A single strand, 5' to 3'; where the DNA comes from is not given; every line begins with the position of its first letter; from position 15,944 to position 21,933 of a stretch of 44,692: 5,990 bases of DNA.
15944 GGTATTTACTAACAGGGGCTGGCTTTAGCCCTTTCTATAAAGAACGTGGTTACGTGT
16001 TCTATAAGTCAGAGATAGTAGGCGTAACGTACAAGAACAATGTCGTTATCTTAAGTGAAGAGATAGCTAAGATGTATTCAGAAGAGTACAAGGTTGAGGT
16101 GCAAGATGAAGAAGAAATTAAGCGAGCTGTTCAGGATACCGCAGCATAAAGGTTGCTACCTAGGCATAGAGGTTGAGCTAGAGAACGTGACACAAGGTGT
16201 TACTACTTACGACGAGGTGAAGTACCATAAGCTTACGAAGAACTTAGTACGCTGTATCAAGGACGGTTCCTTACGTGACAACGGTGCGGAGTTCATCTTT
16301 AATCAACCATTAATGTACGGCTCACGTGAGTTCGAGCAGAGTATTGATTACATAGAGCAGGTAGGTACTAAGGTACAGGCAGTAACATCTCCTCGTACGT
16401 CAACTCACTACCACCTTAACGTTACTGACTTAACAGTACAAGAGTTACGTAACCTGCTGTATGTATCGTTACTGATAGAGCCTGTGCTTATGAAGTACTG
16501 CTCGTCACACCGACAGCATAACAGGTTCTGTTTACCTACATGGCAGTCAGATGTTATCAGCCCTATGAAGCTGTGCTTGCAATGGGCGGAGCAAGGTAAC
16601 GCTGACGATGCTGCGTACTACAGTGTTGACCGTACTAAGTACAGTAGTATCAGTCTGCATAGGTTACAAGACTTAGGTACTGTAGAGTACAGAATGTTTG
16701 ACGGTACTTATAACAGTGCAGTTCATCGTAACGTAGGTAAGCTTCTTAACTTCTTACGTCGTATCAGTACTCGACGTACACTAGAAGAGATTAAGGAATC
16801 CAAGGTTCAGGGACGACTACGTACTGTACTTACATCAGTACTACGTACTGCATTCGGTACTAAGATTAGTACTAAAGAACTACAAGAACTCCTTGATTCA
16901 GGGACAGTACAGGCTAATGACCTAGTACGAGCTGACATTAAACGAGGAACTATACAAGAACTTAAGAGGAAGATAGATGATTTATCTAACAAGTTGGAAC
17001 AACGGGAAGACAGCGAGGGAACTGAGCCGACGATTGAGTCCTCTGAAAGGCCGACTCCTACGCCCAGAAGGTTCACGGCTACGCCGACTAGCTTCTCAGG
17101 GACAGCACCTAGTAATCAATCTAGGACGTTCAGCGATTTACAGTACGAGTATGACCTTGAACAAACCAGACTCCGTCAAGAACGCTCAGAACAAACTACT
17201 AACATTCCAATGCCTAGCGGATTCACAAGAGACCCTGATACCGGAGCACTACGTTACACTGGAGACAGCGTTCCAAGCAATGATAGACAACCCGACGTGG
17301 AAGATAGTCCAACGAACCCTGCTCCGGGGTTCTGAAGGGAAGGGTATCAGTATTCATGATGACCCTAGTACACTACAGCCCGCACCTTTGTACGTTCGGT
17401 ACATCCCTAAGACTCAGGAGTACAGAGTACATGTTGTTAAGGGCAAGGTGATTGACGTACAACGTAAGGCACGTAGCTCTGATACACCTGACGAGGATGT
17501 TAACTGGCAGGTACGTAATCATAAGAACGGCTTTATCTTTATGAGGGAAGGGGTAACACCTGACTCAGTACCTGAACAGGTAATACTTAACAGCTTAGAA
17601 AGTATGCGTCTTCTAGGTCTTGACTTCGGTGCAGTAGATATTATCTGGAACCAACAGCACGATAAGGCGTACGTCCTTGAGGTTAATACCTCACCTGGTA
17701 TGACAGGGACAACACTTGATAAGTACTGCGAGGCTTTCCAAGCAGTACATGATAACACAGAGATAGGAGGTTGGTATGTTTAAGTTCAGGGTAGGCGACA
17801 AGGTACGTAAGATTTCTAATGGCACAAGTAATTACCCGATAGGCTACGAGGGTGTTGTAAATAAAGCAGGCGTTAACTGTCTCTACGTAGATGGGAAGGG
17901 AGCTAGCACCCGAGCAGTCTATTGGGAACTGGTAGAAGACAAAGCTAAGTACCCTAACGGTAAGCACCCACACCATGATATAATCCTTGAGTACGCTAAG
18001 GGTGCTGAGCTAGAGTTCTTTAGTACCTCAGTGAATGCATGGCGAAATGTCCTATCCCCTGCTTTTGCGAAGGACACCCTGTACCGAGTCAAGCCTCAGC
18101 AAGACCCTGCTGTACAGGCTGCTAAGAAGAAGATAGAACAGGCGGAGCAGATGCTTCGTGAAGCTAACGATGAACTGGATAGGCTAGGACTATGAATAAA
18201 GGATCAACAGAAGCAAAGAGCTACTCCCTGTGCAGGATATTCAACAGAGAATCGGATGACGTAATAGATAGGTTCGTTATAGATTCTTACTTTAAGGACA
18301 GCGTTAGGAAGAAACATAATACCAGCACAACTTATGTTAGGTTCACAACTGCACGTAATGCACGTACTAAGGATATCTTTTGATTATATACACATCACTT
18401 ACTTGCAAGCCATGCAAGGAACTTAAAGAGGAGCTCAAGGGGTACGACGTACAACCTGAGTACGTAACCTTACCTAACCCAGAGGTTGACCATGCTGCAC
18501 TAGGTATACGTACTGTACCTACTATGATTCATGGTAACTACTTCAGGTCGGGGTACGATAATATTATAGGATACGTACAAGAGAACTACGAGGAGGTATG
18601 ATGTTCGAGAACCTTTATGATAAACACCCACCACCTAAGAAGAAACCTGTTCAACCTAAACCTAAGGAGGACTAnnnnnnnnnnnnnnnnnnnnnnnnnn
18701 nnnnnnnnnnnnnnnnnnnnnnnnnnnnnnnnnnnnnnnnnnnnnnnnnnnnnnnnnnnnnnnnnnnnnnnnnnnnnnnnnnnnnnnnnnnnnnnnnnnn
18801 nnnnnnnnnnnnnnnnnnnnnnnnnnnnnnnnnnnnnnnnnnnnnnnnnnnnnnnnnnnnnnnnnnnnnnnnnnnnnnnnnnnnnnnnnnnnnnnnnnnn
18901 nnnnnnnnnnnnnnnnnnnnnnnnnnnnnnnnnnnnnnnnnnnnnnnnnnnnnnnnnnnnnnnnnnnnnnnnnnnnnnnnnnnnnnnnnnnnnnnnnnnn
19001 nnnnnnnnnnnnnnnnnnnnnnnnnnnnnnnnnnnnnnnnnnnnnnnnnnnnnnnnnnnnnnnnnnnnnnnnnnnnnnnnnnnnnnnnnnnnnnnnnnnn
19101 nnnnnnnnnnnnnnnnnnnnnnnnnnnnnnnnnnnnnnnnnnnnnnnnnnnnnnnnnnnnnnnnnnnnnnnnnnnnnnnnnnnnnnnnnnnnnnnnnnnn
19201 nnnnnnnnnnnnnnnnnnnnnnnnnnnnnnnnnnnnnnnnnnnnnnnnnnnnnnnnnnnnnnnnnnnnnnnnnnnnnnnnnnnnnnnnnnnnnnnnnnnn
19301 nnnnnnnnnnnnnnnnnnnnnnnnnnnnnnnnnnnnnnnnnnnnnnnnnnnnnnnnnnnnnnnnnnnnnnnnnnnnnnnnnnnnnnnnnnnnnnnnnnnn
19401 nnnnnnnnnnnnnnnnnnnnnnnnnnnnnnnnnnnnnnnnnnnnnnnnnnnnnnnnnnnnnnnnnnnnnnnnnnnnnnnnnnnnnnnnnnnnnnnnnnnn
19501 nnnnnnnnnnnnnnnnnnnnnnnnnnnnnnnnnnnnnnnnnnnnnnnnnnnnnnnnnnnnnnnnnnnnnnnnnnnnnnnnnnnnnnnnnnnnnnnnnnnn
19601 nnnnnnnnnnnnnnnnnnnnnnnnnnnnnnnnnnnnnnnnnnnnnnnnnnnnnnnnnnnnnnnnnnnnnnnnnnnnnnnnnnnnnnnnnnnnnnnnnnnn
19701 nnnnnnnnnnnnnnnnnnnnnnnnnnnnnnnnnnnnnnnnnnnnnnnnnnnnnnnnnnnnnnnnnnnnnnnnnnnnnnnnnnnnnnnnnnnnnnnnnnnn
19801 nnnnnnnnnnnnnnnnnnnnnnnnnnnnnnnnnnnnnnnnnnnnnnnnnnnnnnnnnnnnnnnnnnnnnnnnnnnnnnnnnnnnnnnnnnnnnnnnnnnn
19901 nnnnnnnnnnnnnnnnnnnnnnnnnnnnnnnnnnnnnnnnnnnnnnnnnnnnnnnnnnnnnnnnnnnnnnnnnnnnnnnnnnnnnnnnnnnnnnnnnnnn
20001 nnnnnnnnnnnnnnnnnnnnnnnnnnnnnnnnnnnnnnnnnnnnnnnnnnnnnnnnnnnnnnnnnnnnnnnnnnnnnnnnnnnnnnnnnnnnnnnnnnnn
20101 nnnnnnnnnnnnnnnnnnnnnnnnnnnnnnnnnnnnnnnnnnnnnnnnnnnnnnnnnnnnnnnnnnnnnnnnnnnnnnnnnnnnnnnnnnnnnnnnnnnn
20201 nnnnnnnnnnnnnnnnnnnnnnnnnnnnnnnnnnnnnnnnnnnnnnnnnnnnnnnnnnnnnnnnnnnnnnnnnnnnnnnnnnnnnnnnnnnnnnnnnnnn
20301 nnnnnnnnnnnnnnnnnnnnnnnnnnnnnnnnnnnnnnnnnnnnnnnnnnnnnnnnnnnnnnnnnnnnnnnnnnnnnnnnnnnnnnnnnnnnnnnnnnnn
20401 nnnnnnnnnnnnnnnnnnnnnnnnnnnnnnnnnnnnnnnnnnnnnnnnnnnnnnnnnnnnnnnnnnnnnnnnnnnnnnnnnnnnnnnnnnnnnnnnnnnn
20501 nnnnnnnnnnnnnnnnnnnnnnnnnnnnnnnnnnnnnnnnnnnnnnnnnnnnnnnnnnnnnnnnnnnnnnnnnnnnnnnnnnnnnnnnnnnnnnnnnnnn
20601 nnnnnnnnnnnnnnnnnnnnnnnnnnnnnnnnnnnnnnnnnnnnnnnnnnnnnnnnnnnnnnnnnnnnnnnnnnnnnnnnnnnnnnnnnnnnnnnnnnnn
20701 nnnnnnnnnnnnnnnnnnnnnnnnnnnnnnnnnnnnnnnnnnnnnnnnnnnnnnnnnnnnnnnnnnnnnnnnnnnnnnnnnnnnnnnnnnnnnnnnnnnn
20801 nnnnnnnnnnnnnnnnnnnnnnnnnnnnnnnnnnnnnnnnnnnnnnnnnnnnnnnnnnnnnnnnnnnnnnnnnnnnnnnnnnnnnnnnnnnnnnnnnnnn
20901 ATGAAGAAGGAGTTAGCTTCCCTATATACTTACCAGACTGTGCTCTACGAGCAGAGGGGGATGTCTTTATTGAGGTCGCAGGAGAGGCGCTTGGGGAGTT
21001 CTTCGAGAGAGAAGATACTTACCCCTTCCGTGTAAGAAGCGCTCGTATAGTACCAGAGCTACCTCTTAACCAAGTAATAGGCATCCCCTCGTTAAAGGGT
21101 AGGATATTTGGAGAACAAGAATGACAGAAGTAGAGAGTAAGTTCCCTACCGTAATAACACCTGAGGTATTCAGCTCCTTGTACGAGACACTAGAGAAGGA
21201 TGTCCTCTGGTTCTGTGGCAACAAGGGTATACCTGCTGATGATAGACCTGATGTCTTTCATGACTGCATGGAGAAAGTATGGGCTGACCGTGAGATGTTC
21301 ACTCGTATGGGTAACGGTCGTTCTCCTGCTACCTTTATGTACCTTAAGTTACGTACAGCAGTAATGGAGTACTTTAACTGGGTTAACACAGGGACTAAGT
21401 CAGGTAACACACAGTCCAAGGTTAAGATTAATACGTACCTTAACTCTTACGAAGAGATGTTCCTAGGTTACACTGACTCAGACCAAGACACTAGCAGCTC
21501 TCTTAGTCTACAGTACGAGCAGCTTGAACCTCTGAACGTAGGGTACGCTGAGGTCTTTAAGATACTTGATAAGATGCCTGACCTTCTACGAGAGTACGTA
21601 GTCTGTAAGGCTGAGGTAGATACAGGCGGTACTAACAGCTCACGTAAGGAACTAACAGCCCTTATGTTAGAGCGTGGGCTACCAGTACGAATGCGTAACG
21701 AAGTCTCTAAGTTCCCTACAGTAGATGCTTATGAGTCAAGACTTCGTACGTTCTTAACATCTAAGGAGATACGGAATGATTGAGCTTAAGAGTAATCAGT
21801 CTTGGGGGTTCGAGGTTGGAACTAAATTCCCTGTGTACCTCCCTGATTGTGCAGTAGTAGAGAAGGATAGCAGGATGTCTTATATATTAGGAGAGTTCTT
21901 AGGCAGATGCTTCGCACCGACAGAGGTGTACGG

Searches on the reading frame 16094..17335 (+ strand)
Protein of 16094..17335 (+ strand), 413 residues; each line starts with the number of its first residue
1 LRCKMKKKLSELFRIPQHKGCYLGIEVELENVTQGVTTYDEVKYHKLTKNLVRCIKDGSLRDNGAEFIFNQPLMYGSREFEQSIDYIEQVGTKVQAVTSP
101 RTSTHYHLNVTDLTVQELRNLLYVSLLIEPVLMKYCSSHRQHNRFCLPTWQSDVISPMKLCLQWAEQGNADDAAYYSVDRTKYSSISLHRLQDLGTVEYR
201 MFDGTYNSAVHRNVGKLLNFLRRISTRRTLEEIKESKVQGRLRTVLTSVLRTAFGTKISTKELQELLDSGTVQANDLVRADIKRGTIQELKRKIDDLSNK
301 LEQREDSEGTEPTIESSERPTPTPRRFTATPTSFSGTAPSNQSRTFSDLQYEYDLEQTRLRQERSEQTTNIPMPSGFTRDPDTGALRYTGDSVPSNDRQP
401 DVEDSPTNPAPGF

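Call 3: search_protein_families(library=pfam, proteins=[window:16094-17335:+], max_evalue=0.01)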
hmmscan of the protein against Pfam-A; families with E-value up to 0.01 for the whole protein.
window:16094-17335:+ (413 aa): 1 family
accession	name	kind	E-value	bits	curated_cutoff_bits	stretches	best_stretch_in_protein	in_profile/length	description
PF12224.13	Amidoligase_2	-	8.1e-10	39.4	22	1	80-210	89-233/245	Putative amidoligase enzyme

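Call 4: search_protein_families(library=phrogs, proteins=[window:16094-17335:+], max_evalue=0.01)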
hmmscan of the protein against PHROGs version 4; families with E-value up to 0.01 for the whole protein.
window:16094-17335:+ (413 aa): 5 families
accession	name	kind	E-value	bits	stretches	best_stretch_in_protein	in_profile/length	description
phrog_2443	-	other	6.5e-51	174.8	1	11-405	144-546/801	amidoligase enzyme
phrog_7469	-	other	9.9e-31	108.4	1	7-281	2-269/357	amidoligase enzyme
phrog_7631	-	other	4.7e-22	79.5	1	22-201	28-192/394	amidoligase enzyme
phrog_38711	-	unknown function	1.4e-14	54.6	1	23-214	193-371/568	-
phrog_16683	-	unknown function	0.0055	16.9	0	17-256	106-333/368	-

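Call 54: search_protein_families(library=padloc, proteins=[window:16106-17335:+], max_evalue=0.1)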
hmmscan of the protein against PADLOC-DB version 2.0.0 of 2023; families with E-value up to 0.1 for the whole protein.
window:16106-17335:+ (409 aa): 0 families

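Call 81: search_protein_families(library=pfam, proteins=[window:16106-17335:+], max_evalue=10)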
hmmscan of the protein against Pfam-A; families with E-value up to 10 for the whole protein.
window:16106-17335:+ (409 aa): 2 families
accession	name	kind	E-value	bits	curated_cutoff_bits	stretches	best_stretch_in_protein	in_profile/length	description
PF12224.13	Amidoligase_2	-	8.3e-10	39.4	22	1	76-206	89-233/245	Putative amidoligase enzyme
PF15741.10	LRIF1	-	0.045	12.8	27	1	285-393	601-710/745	Ligand-dependent nuclear receptor-interacting factor 1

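Call 82: search_protein_families(library=ncbifam, proteins=[window:16106-17335:+], max_evalue=1)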
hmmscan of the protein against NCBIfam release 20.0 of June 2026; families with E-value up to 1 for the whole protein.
window:16106-17335:+ (409 aa): 1 family
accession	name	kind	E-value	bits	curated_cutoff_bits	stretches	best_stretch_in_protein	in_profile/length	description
NF005175.0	PRK06654.1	equivalog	0.12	12.1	218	0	195-247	111-164/181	flagellar basal body-associated protein FliL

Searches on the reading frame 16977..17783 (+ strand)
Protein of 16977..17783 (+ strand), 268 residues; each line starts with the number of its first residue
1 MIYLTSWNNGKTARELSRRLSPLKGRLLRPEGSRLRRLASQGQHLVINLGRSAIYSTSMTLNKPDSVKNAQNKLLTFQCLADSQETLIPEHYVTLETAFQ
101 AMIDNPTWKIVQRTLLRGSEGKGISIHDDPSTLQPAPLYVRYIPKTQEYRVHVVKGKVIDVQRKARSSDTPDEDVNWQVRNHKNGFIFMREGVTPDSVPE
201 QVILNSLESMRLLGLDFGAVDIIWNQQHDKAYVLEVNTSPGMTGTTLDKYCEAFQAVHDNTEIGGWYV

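Call 3: search_protein_families(library=pfam, proteins=[window:16977-17783:+], max_evalue=0.01)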
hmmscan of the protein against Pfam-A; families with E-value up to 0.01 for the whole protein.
window:16977-17783:+ (268 aa): 1 family
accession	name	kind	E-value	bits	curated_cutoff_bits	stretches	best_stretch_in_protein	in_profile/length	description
PF07478.18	Dala_Dala_lig_C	-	0.00084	19.3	24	1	211-246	147-182/204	D-ala D-ala ligase C-terminus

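Call 4: search_protein_families(library=phrogs, proteins=[window:16977-17783:+], max_evalue=0.01)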
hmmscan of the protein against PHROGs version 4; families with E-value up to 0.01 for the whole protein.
window:16977-17783:+ (268 aa): 1 family
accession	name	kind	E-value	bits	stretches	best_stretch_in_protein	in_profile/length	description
phrog_2599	-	moron, auxiliary metabolic gene and host takeover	1.2e-77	263.2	1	1-266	44-314/708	ribosomal protein S6 glutaminyl transferase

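Call 64: search_solved_structures(query=window:16977-17783:+, max_evalue=0.1)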
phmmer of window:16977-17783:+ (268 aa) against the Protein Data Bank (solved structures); distinct sequences matched with E-value up to 0.1: 3.
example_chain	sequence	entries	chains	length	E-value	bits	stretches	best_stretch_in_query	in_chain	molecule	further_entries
4zqi_A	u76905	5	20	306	0.08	15.5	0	190-247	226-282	D-alanine--D-alanine ligase | D-alanine-D-alanine ligase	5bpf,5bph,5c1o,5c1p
3v4z_A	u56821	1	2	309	0.081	15.4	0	190-247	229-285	D-alanine--D-alanine ligase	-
7m4s_A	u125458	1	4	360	0.084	15.4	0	129-239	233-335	AMdnB protein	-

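Call 81: search_protein_families(library=pfam, proteins=[window:16977-17783:+], max_evalue=10)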
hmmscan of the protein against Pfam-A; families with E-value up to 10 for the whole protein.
window:16977-17783:+ (268 aa): 5 families
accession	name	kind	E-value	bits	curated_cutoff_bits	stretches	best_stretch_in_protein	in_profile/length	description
PF07478.18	Dala_Dala_lig_C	-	0.00084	19.3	24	1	211-246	147-182/204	D-ala D-ala ligase C-terminus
PF18299.6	R2K_2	-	0.011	16.1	26.2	1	143-238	62-130/147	ATP-grasp domain, R2K clade family 2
PF08443.16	RimK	-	0.015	15.3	21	1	208-245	137-172/188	RimK-like ATP-grasp domain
PF05770.16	Ins134_P3_kin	-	0.031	14.2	23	1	199-244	139-187/201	Inositol 1,3,4-trisphosphate 5/6-kinase ATP-grasp domain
PF14243.11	R2K_3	-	0.083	13.5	26.3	1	96-173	39-110/169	ATP-grasp domain, R2K clade family 3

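Call 82: search_protein_families(library=ncbifam, proteins=[window:16977-17783:+], max_evalue=1)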
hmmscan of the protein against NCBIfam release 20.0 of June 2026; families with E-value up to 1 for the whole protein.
window:16977-17783:+ (268 aa): 18 families
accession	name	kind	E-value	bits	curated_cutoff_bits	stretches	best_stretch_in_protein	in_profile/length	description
TIGR00768.1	rimK_fam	subfamily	9.4e-11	41.6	143.4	1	59-245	74-260/276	RimK family alpha-L-glutamate ligase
TIGR04185.1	ATPgraspMvdC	equivalog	5.1e-10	39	425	1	129-238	192-293/318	MvdC family ATP-grasp ribosomal peptide maturase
NF040720.1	MptN_Meth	equivalog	2.2e-09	36.8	350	1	59-244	88-273/291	tetrahydromethanopterin:alpha-L-glutamate ligase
TIGR04184.1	ATPgraspMvdD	equivalog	1.1e-07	31.4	475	1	140-240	205-297/321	MvdD family ATP-grasp ribosomal peptide maturase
NF002378.0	PRK01372.1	subfamily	5.3e-06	25.4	243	1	198-247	229-278/305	D-alanine--D-alanine ligase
TIGR04187.1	GRASP_SAV_5884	subfamily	7.8e-06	25.3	350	1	136-239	197-289/312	ATP-grasp ribosomal peptide maturase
TIGR02144.1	LysX_arch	equivalog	0.00029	20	275.6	1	56-242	71-256/281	lysine biosynthesis protein LysX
TIGR01205.1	D_ala_D_alaTIGR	subfamily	0.00091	18.3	245.65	1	217-247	265-294/318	D-alanine--D-alanine ligase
NF009110.0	PRK12458.1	subfamily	0.0053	15.8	408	1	43-125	106-185/349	glutathione synthetase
NF011167.0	PRK14569.1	equivalog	0.024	14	410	1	213-254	238-279/296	D-alanyl-alanine synthetase A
NF007764.0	PRK10446.1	equivalog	0.026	13.8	331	1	206-245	233-270/300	30S ribosomal protein S6--L-glutamate ligase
TIGR02068.2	cya_phycin_syn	equivalog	0.031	12.2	850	1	209-242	410-448/862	cyanophycin synthetase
NF011169.0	PRK14571.1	equivalog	0.068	12.5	404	1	206-245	232-270/300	D-alanyl-alanine synthetase A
NF011170.0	PRK14572.1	equivalog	0.095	11.8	489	1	228-247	303-322/351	D-alanyl-alanine synthetase A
NF010623.0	PRK14016.1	subfamily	0.1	10.7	877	1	196-242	398-449/871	cyanophycin synthetase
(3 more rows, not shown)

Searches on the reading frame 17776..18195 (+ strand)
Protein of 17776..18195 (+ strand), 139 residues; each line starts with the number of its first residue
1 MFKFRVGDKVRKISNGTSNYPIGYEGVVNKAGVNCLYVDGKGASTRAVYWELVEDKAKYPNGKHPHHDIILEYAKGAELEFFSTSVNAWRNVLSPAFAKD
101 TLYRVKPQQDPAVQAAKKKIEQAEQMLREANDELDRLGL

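Call 43: search_protein_families(library=phrogs, proteins=[window:17776-18195:+], max_evalue=0.01)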
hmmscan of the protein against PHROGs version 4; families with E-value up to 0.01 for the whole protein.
window:17776-18195:+ (139 aa): 2 families
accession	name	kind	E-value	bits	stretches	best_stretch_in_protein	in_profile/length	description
phrog_13152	-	unknown function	1.4e-27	97.8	1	1-138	6-152/171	-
phrog_15048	-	unknown function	0.0084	17.3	0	65-110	12-58/131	-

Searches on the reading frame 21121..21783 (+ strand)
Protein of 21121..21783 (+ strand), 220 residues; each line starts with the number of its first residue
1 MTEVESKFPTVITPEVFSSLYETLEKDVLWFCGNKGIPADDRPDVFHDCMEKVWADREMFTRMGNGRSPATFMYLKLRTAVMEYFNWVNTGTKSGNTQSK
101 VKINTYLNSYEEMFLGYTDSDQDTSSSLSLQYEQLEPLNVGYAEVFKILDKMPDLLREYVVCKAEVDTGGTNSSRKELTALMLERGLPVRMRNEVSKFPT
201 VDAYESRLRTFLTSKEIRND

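Call 81: search_protein_families(library=pfam, proteins=[window:21121-21783:+], max_evalue=10)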
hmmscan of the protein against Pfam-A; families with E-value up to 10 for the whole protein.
window:21121-21783:+ (220 aa): 0 families

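Call 82: search_protein_families(library=ncbifam, proteins=[window:21121-21783:+], max_evalue=1)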
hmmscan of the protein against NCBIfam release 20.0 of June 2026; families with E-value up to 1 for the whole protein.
window:21121-21783:+ (220 aa): 2 families
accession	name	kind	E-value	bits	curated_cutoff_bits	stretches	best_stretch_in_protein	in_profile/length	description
TIGR02985.1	Sig70_bacteroi1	subfamily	0.019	15.2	126.4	1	16-87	2-70/162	RNA polymerase sigma-70 factor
TIGR02937.1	sigma70-ECF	superfamily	0.11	12.1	42.9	1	17-160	3-126/165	sigma-70 family RNA polymerase sigma factor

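Call 88: search_protein_families(library=phrogs, proteins=[window:21121-21783:+], max_evalue=0.01)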
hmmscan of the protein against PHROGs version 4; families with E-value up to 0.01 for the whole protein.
window:21121-21783:+ (220 aa): 0 families
